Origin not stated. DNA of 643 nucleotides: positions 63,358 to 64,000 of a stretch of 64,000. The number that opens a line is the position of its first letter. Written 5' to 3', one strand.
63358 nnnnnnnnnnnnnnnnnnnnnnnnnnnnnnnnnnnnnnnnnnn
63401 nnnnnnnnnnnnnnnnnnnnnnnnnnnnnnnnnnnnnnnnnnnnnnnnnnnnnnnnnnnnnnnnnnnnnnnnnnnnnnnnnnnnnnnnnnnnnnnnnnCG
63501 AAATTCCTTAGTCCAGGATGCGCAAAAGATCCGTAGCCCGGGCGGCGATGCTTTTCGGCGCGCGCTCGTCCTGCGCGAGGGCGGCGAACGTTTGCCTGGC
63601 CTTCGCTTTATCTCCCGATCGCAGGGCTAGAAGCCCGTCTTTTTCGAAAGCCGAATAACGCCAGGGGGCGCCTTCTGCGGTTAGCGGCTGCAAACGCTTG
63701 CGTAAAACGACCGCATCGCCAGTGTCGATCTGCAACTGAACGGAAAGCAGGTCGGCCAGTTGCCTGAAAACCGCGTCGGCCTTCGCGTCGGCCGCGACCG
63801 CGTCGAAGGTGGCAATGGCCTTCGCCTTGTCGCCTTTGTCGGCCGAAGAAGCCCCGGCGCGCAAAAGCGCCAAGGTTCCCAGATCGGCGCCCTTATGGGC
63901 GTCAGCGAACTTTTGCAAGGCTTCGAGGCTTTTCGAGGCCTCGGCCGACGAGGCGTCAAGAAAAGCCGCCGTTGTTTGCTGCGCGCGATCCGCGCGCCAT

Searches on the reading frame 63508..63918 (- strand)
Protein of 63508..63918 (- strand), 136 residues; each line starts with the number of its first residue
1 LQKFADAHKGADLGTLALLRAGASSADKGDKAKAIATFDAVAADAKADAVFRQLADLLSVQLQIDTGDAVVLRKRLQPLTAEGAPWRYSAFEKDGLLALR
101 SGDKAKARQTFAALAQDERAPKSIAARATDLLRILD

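Call 66: search_protein_families(library=pfam, proteins=[window:63508-63918:-])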
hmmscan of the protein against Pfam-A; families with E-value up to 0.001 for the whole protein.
window:63508-63918:- (136 aa): 1 family
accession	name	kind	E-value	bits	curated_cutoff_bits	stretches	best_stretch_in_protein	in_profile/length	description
PF13174.12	TPR_6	-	0.00051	20.9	26.3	0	17-42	2-27/33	Tetratricopeptide repeat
